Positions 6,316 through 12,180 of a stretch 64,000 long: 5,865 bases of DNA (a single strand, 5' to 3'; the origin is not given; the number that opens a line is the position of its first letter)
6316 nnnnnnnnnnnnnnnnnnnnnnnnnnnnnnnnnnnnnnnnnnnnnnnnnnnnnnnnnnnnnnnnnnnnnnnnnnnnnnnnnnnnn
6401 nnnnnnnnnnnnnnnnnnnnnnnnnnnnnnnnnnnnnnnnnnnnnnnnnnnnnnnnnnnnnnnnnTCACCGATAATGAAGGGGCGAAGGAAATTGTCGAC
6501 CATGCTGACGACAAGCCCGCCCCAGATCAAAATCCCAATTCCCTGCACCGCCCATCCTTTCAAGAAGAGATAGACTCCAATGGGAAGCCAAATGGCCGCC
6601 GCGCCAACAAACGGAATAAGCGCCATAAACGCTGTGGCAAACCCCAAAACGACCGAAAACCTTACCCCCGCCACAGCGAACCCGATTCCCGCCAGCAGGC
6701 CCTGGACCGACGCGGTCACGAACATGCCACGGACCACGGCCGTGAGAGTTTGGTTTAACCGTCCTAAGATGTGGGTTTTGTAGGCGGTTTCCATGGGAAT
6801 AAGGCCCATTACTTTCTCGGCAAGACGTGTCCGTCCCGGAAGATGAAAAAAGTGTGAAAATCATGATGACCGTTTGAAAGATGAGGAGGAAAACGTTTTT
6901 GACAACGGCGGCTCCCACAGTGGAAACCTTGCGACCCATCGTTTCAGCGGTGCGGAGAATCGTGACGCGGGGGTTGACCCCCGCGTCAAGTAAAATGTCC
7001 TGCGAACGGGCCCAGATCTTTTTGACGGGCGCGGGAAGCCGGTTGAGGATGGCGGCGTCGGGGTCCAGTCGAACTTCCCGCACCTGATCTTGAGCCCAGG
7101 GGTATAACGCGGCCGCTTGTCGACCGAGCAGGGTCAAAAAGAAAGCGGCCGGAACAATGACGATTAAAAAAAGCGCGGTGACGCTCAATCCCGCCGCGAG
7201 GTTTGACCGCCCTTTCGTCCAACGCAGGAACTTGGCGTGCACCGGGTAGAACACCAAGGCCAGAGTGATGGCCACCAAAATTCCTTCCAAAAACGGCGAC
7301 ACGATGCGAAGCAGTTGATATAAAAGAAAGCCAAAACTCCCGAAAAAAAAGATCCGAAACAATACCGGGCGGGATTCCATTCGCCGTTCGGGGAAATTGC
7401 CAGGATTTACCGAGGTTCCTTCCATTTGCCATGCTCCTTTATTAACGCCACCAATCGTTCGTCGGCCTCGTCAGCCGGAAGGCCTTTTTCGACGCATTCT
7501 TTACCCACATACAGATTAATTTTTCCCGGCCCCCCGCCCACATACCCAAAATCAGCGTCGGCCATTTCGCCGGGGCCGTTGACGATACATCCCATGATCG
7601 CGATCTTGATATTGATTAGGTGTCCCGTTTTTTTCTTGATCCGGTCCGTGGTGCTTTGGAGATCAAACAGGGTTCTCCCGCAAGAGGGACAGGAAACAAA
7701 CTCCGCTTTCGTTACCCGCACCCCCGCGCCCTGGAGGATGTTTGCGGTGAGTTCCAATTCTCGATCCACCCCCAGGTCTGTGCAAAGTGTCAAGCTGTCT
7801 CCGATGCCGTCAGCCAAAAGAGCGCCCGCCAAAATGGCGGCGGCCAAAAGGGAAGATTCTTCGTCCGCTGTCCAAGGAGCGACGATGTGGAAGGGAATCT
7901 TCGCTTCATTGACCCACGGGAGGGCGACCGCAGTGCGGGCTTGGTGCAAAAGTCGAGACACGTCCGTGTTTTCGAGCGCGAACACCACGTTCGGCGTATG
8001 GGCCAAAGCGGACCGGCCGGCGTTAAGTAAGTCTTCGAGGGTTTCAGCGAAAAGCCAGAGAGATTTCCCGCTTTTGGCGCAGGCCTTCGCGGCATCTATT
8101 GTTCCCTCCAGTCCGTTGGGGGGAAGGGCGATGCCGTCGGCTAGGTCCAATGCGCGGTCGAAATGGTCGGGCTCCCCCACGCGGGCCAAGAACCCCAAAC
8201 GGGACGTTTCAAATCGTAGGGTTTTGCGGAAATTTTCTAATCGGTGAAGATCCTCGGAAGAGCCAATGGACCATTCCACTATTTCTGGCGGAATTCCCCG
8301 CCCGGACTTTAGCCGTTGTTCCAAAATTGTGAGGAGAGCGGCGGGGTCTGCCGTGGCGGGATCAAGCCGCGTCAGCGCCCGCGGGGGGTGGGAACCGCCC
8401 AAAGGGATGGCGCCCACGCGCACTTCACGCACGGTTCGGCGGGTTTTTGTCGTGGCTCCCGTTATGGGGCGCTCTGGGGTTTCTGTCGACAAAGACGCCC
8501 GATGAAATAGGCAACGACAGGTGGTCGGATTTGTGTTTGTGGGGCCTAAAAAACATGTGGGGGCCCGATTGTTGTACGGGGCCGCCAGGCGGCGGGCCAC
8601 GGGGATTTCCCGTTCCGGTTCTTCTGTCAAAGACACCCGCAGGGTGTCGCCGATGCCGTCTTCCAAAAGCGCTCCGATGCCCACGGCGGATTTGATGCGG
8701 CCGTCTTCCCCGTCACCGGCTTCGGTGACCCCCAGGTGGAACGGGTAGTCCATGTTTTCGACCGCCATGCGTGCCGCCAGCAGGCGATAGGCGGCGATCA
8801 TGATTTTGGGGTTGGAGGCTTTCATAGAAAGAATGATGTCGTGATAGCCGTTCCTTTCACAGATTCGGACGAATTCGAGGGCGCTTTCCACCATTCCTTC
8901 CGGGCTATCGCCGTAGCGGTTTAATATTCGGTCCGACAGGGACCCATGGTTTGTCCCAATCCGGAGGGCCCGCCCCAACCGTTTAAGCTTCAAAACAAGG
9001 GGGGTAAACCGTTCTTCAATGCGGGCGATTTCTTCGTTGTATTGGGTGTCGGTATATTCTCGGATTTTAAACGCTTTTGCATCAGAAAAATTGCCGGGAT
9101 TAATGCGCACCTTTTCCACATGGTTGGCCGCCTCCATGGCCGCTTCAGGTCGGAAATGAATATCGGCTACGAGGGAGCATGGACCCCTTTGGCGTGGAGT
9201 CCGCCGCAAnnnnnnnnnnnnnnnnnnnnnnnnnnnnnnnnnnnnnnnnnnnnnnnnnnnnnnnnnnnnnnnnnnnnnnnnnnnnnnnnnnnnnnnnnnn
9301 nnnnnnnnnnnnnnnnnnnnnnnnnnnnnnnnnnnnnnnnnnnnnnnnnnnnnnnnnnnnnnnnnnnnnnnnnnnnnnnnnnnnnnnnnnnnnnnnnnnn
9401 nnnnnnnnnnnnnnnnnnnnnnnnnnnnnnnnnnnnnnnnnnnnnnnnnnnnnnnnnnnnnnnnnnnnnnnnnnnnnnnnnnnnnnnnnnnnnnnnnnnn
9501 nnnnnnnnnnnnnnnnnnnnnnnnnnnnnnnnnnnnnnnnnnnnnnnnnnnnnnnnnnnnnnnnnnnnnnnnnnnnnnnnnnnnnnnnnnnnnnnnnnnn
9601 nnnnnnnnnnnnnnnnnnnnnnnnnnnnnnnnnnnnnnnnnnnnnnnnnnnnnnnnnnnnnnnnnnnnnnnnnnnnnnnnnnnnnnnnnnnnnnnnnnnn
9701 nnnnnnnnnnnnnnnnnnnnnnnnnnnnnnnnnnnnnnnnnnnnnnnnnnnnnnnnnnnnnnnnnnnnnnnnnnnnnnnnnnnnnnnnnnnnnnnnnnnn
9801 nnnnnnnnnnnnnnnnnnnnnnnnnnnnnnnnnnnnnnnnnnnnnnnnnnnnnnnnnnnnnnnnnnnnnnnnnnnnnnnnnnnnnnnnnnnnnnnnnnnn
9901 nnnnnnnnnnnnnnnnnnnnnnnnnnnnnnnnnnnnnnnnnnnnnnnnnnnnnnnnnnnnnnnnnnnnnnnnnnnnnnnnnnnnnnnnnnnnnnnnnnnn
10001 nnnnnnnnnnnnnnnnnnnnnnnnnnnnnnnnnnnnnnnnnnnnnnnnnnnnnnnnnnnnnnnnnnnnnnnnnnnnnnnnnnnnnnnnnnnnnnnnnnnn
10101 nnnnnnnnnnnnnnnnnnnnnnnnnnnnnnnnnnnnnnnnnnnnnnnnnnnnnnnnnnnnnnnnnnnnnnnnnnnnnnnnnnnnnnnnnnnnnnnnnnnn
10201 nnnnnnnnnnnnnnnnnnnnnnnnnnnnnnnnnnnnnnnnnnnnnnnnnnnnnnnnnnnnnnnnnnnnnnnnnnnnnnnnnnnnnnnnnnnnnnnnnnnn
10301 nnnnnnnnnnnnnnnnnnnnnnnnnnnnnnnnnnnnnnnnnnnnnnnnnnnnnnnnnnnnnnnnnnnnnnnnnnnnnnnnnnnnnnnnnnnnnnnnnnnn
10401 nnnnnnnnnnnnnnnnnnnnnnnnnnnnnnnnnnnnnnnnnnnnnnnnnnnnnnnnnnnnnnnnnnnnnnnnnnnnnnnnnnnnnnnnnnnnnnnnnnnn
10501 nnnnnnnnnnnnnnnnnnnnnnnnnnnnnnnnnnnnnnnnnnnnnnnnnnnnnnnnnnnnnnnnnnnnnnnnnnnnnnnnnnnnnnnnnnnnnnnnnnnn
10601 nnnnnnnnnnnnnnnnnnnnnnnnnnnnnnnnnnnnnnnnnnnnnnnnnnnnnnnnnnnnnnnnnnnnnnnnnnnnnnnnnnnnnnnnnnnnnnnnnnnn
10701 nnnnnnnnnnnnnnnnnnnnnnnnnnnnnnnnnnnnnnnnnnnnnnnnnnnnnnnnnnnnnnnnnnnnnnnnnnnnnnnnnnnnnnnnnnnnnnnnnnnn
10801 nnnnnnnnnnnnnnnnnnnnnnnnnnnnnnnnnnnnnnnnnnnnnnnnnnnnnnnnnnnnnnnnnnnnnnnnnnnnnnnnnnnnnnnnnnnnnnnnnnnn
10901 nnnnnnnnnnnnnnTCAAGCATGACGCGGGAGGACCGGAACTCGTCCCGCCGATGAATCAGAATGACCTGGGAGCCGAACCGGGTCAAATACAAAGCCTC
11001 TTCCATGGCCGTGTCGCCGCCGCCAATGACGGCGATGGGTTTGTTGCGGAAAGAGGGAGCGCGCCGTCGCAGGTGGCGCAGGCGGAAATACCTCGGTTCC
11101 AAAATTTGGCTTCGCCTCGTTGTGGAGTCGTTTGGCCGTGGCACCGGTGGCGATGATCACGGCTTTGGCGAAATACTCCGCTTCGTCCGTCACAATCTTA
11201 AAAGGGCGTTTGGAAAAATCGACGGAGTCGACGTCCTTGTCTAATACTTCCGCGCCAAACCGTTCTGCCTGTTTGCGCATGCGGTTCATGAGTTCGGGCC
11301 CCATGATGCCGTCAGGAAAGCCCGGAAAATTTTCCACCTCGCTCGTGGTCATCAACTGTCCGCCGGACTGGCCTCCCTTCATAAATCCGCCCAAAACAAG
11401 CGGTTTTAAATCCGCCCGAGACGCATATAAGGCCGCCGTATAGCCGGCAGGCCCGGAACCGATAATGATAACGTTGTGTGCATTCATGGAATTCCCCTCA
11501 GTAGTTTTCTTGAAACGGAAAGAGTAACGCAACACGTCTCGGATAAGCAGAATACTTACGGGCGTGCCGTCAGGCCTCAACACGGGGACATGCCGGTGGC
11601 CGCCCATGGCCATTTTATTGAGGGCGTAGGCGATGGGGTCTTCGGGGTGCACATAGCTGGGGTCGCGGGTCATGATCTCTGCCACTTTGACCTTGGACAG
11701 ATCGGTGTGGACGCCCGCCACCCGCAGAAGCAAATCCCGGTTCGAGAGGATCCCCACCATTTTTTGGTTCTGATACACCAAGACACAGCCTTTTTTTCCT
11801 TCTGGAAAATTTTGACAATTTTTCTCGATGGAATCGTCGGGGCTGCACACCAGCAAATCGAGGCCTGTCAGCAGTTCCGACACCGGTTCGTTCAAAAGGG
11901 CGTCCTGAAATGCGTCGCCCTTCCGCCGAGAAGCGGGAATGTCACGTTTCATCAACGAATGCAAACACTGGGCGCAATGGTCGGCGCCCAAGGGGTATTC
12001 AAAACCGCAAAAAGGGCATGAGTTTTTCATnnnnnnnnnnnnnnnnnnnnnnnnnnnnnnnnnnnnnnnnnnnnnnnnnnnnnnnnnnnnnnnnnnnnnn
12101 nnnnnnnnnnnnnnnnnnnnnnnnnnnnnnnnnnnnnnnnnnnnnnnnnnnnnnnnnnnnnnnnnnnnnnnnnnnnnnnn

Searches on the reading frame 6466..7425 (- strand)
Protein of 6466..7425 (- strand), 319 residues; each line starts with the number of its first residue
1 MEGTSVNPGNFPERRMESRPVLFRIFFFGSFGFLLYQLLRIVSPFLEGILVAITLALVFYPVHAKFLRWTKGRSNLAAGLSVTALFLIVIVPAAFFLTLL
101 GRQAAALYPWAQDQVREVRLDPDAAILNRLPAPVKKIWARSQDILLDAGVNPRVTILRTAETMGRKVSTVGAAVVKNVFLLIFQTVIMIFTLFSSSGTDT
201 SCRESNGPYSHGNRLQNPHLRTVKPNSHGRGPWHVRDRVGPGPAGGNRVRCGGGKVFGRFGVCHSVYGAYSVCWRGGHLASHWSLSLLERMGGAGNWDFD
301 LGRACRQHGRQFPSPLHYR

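Call 61: search_protein_families(library=ncbifam, proteins=[window:6466-7425:-], max_evalue=0.001)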
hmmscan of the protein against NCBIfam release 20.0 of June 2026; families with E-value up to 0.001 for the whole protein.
window:6466-7425:- (319 aa): 1 family
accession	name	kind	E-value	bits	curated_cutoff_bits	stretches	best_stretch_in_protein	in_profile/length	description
NF008216.0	PRK10983.1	equivalog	4.8e-08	32.6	305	1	21-187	13-177/370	AI-2E family transporter YdiK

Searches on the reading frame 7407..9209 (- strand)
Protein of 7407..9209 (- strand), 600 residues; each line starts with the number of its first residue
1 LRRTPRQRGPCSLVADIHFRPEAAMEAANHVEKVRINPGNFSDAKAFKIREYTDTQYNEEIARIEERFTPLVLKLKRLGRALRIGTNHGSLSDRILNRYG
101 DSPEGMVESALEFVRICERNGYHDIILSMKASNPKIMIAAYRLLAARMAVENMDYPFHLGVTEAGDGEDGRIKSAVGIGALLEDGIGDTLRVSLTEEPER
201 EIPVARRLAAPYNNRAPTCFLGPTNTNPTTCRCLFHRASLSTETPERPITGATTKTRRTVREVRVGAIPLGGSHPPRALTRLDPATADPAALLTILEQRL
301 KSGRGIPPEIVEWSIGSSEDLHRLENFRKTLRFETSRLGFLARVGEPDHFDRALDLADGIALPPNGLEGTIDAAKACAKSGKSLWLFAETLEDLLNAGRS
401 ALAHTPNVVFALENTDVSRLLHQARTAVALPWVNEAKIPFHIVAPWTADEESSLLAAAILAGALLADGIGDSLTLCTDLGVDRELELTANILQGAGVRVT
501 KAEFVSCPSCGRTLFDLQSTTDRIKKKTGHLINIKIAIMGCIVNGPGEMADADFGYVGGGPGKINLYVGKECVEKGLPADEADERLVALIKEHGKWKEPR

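Call 61: search_protein_families(library=ncbifam, proteins=[window:7407-9209:-], max_evalue=0.001)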
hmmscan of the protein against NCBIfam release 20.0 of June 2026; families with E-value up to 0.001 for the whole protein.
window:7407-9209:- (600 aa): 4 families
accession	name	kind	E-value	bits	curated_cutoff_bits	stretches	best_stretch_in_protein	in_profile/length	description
NF002534.0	PRK02048.1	equivalog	6.8e-151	504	886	2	12-211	86-286/613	4-hydroxy-3-methylbut-2-en-1-yl diphosphate synthase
NF001912.0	PRK00694.1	equivalog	3.9e-139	465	1045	2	12-208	90-287/606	4-hydroxy-3-methylbut-2-en-1-yl diphosphate synthase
TIGR00612.1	ispG_gcpE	equivalog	7.5e-117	390.5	280.25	2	11-208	78-256/357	(E)-4-hydroxy-3-methylbut-2-enyl-diphosphate synthase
NF001540.0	PRK00366.1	equivalog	4.8e-96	321.7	345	2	9-209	83-260/364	flavodoxin-dependent (E)-4-hydroxy-3-methylbut-2-enyl-diphosphate synthase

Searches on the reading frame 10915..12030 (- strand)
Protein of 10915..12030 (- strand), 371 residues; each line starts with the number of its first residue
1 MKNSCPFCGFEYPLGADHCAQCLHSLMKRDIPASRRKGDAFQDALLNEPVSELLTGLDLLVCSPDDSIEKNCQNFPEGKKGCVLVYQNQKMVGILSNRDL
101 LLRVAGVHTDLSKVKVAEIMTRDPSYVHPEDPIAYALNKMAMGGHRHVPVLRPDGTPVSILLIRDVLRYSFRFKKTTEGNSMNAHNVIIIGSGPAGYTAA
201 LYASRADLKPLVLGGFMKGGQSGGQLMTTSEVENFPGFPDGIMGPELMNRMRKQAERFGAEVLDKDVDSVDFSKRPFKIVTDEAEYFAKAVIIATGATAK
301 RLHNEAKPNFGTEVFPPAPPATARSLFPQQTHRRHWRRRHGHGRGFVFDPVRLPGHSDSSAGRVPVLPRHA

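Call 61: search_protein_families(library=ncbifam, proteins=[window:10915-12030:-], max_evalue=0.001)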
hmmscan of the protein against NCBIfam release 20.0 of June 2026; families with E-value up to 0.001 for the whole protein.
window:10915-12030:- (371 aa): 22 families
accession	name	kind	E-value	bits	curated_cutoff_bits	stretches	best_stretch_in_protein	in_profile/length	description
TIGR01292.1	TRX_reduct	equivalog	2.4e-41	141.5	343.45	1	186-309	2-122/300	thioredoxin-disulfide reductase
NF007614.0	PRK10262.1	equivalog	2.7e-35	122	644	1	186-304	8-122/321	thioredoxin-disulfide reductase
TIGR03143.1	AhpF_homolog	hypoth_equivalog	5.2e-29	101.2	687.65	1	185-306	5-121/555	putative alkyl hydroperoxide reductase F subunit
TIGR03140.1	AhpF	equivalog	2.3e-13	49.6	502.9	1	174-303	202-327/515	alkyl hydroperoxide reductase subunit F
NF053603.1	HhpR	exception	7.7e-07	28.6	520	1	55-170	67-183/282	CBS domain-containing high hydrostatic pressure regulator HhpR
TIGR04018.1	Bthiol_YpdA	hypoth_equivalog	1.6e-06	27.2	339.9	0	265-297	91-123/316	YpdA family putative bacillithiol disulfide reductase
TIGR00275.1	TIGR00275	subfamily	1.9e-06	27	183.8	0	246-319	107-187/401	aminoacetone oxidase family FAD-binding enzyme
NF008425.0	PRK11259.1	equivalog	6.9e-06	25.2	257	0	245-304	149-210/377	N-methyl-L-tryptophan oxidase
NF053704.1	TransRegCcpNBacil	equivalog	1.6e-05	24.4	260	1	80-152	105-179/208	transcriptional regulator CcpN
NF040505.1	ArsO_flavin_mono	equivalog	3.8e-05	23.3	425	1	186-300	2-130/346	ArsO family NAD(P)H-dependent flavin-containing monooxygenase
TIGR01350.1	lipoamide_DH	equivalog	6.1e-05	21.9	408.8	1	185-214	2-31/461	dihydrolipoyl dehydrogenase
TIGR02032.1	GG-red-SF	subfamily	9.9e-05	22.2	158.8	0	187-212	3-28/297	geranylgeranyl reductase family protein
NF006130.0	PRK08274.1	equivalog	0.00014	20.8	369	0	182-213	3-34/467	FAD-dependent tricarballylate dehydrogenase TcuA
NF049967.1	QhpG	equivalog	0.00017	20.6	240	0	187-213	1-27/423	flavin-dependent monooxygenase QhpG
NF003725.0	PRK05329.2-4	equivalog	0.00038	19.5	345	0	180-211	4-35/429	glycerol-3-phosphate dehydrogenase subunit GlpB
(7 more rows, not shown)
